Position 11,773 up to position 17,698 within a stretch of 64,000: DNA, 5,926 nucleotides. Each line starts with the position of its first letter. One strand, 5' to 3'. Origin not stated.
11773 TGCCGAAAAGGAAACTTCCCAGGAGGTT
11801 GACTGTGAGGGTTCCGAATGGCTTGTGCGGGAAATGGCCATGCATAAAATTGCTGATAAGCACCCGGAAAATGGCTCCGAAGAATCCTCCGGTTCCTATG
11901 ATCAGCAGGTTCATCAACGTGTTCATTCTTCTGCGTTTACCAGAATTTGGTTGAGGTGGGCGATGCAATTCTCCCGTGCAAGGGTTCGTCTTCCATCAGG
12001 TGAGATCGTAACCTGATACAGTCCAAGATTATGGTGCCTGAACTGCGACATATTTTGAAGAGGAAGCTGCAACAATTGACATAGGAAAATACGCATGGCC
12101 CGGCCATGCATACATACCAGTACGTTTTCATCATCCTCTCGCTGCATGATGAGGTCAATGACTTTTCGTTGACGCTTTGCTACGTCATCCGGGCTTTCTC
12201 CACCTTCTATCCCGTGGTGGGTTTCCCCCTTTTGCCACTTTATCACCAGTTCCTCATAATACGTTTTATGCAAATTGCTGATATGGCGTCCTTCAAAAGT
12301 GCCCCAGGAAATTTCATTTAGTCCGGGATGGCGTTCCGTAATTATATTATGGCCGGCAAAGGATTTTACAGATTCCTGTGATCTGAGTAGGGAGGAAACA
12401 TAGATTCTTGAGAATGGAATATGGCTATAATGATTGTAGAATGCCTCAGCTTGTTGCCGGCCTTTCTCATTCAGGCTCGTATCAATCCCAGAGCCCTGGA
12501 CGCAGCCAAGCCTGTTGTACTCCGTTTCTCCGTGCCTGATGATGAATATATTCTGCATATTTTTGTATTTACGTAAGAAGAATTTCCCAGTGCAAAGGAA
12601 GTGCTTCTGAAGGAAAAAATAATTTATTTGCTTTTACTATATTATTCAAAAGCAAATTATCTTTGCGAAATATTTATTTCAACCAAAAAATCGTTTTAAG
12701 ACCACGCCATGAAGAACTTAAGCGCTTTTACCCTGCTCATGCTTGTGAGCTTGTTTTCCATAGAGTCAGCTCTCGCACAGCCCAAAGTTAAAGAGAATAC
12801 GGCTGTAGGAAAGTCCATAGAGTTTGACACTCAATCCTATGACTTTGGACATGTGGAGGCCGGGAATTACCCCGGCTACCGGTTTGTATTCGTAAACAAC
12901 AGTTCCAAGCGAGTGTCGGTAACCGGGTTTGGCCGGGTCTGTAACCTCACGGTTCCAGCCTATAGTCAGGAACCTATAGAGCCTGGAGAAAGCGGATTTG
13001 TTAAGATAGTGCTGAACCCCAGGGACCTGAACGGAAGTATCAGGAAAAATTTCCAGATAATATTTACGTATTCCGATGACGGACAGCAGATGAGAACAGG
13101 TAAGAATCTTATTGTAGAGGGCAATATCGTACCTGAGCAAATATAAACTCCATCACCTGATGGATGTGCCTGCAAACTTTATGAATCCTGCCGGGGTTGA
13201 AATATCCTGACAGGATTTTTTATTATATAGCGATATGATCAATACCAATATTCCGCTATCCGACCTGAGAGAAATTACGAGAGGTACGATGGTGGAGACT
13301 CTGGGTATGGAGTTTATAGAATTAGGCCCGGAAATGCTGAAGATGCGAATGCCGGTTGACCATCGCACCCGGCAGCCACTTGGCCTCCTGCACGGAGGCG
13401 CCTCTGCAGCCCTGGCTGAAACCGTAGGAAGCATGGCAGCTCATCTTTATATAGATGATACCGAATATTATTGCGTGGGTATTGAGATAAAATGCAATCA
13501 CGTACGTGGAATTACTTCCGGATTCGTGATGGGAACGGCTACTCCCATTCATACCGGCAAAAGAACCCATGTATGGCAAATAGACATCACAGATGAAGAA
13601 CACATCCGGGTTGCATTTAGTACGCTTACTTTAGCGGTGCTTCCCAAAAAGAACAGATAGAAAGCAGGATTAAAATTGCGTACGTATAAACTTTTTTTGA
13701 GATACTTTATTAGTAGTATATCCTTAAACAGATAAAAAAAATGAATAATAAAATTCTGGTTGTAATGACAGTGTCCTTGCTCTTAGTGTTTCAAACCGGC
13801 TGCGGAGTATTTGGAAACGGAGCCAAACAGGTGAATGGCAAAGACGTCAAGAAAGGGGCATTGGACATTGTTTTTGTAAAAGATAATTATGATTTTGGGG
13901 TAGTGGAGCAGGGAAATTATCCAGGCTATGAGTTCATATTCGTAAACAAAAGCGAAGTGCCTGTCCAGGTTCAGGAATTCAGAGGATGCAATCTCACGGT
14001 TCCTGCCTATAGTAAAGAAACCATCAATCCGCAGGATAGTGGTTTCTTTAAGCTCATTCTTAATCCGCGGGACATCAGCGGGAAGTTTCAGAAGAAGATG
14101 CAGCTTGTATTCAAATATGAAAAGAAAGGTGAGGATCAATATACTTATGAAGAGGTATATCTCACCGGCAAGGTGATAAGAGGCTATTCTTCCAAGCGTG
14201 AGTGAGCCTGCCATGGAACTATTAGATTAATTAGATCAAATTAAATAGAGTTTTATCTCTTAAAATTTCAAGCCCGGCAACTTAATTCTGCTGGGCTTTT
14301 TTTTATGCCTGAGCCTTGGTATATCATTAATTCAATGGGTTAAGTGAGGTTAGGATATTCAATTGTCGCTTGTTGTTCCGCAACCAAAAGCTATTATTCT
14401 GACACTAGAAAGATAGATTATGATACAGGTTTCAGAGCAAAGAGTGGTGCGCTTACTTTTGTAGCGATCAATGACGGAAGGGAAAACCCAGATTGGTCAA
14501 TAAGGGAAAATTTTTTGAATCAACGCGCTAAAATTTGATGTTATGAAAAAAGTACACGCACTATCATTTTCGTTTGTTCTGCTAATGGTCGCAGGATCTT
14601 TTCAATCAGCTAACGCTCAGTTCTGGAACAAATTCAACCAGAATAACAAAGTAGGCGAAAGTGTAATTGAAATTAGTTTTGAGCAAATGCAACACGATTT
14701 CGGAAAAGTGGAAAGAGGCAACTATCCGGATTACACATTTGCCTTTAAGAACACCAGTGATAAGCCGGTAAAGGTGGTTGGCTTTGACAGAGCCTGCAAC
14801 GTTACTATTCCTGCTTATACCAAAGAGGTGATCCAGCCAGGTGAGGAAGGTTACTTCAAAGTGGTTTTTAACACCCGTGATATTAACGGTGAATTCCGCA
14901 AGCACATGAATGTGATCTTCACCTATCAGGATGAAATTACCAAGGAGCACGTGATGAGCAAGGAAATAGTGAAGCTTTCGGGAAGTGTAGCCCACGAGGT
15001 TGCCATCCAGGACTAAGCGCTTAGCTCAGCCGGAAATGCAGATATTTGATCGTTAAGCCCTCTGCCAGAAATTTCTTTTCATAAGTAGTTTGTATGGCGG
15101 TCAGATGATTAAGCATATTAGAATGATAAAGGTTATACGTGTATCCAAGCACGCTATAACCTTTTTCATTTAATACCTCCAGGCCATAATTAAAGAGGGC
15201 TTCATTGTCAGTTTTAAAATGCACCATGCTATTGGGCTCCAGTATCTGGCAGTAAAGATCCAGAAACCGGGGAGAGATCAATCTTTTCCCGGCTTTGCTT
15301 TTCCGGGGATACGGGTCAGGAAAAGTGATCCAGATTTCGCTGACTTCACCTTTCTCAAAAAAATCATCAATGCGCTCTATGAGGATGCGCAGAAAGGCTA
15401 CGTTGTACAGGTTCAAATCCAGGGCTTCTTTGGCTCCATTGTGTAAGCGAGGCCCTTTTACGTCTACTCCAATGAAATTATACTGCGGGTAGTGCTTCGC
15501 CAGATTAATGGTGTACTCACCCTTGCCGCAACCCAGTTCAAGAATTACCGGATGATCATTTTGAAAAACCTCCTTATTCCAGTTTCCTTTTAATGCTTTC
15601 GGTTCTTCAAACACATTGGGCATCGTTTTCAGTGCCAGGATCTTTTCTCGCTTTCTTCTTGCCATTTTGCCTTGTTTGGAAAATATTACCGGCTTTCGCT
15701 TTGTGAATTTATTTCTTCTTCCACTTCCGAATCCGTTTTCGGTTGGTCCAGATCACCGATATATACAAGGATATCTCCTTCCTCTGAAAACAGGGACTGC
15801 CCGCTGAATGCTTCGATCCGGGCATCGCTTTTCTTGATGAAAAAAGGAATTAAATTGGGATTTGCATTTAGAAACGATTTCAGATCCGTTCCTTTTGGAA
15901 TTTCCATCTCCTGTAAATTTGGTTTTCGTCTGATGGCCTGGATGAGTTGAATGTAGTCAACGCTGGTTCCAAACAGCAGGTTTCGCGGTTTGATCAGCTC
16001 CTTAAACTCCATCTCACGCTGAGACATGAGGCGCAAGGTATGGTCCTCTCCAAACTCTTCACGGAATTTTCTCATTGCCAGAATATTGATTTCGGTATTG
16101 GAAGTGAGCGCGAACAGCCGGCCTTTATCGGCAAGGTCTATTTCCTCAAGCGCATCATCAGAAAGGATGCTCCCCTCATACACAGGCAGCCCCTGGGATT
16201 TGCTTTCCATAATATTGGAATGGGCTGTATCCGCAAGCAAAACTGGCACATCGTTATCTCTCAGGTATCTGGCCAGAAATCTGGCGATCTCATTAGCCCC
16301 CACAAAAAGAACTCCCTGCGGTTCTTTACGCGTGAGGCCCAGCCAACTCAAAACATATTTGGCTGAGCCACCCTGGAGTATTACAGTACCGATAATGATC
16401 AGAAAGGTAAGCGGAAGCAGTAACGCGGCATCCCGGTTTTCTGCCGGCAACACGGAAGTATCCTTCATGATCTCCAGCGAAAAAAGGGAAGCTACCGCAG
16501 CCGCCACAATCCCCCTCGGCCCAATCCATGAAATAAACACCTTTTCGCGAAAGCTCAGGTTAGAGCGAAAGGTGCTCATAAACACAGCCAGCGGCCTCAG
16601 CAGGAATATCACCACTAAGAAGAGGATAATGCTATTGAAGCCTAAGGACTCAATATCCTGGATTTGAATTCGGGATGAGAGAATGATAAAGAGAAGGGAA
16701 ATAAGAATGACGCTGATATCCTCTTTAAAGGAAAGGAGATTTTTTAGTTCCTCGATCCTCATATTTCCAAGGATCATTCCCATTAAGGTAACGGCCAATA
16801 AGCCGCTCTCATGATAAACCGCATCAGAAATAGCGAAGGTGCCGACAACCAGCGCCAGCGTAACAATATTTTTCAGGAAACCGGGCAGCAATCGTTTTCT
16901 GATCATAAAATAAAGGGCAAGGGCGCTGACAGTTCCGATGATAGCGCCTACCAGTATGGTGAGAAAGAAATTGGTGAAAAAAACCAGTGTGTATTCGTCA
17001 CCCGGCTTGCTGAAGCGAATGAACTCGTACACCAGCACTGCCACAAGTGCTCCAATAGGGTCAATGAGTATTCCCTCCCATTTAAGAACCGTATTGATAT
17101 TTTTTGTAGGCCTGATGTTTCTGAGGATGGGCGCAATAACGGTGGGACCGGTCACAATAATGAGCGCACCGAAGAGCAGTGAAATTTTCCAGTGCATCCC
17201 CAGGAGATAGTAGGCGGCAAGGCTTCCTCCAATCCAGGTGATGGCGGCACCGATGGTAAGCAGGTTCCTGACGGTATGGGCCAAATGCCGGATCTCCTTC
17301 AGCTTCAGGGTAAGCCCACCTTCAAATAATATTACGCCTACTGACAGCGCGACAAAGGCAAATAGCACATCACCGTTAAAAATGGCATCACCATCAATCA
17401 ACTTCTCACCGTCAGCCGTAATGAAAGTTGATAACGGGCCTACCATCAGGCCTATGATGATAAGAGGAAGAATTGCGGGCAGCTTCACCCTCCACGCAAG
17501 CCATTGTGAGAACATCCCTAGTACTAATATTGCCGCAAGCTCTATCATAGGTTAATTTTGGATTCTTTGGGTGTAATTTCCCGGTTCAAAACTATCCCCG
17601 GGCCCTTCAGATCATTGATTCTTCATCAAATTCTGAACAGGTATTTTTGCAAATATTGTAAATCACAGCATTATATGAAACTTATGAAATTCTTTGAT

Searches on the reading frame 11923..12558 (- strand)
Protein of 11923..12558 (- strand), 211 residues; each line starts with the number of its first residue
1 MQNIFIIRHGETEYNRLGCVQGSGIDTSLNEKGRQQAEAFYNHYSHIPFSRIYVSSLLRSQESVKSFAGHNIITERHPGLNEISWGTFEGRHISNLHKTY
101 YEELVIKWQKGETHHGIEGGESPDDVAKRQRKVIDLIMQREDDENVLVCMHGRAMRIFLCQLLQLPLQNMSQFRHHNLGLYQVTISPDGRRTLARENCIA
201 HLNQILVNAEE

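Call 22: search_protein_families(library=pfam, proteins=[window:11923-12558:-], max_evalue=0.0001)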
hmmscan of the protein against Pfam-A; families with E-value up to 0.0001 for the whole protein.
window:11923-12558:- (211 aa): 1 family
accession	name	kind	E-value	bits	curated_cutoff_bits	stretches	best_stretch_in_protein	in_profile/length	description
PF00300.27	His_Phos_1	-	1.1e-49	169.2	21.7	1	4-193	1-189/194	Histidine phosphatase superfamily (branch 1)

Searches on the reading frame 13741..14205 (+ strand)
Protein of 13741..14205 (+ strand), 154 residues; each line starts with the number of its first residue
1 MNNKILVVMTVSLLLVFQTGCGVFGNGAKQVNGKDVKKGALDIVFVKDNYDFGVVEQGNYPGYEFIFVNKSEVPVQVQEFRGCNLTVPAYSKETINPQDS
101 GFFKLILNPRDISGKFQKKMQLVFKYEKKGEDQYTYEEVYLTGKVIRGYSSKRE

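Call 22: search_protein_families(library=pfam, proteins=[window:13741-14205:+], max_evalue=0.0001)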
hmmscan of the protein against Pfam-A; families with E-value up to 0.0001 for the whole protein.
window:13741-14205:+ (154 aa): 2 families
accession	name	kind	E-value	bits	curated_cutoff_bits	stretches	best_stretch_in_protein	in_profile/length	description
PF07610.17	DUF1573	-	1.6e-12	47.7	26.1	1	44-129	2-88/98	Protein of unknown function (DUF1573)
PF22544.2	HYDIN_VesB_CFA65-like_Ig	-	9.5e-06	26.2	25.5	1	45-134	5-94/100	HYDIN/CFA65/VesB-like, Ig-like domain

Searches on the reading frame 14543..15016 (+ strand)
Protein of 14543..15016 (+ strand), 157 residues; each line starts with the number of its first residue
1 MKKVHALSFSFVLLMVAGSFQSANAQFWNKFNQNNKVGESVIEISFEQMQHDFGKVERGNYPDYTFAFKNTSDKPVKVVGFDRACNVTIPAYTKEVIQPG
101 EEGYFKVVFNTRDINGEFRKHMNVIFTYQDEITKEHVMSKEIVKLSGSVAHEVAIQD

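Call 79: search_protein_families(library=pfam, proteins=[window:14543-15016:+], max_evalue=0.001)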
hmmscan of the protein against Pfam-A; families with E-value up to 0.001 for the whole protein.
window:14543-15016:+ (157 aa): 2 families
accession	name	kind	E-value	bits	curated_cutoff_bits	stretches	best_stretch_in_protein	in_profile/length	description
PF07610.17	DUF1573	-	9.1e-20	71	26.1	1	44-133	1-90/98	Protein of unknown function (DUF1573)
PF22544.2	HYDIN_VesB_CFA65-like_Ig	-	6.3e-08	33.2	25.5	1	44-131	3-91/100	HYDIN/CFA65/VesB-like, Ig-like domain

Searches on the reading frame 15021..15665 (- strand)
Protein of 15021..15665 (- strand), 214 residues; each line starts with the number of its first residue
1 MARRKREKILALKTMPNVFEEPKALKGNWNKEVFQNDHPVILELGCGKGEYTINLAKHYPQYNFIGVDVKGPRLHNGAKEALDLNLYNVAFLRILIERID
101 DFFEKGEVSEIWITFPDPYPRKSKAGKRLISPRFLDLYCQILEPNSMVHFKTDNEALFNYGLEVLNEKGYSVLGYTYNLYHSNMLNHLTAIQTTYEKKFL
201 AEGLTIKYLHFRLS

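Call 22: search_protein_families(library=pfam, proteins=[window:15021-15665:-], max_evalue=0.0001)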
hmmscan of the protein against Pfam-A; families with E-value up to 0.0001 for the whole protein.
window:15021-15665:- (214 aa): 4 families
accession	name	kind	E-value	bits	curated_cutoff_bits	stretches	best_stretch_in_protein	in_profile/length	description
PF02390.23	Methyltransf_4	-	2e-31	109.2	24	1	38-207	2-171/173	Putative methyltransferase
PF13649.12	Methyltransf_25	-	8.1e-08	33.3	27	1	41-108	1-65/97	Methyltransferase domain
PF13847.12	Methyltransf_31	-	1.5e-07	31.6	27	1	38-101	4-68/145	Methyltransferase domain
PF08242.18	Methyltransf_12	-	3.3e-07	31.4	30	1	42-102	1-61/98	Methyltransferase domain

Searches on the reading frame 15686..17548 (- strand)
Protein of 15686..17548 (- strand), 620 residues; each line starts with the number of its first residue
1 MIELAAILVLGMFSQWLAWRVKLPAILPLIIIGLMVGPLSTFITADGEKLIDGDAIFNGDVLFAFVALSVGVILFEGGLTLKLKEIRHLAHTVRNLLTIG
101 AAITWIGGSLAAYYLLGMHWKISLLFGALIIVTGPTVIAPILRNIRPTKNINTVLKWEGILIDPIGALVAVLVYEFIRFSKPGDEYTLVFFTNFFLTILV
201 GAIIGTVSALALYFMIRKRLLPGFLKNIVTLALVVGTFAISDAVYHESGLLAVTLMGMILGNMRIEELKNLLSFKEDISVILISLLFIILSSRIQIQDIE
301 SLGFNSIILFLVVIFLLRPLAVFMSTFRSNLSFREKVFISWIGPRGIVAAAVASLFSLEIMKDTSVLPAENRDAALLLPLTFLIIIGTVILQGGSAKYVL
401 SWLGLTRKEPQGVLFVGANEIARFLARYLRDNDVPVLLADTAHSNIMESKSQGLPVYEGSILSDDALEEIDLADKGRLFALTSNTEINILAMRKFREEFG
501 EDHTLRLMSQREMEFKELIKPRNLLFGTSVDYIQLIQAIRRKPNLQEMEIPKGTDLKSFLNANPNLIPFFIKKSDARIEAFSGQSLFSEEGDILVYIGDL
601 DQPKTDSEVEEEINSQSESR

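Call 17: find_encoding_contigs(protein=window:15686-17548:-, flank=10000, max_places=1)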
Protein window:15686-17548:- (620 aa): no gene with exactly this product is on record in the collection.

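Call 22: search_protein_families(library=pfam, proteins=[window:15686-17548:-], max_evalue=0.0001)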
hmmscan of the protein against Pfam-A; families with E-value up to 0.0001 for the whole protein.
window:15686-17548:- (620 aa): 2 families
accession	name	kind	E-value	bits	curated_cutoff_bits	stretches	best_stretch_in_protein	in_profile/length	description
PF00999.27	Na_H_Exchanger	-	3.3e-43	148.4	26.2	1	13-402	9-375/375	Sodium/hydrogen exchanger, transmembrane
PF02254.24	TrkA_N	-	2.2e-08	34.9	23.8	1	414-504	2-92/116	TrkA-N domain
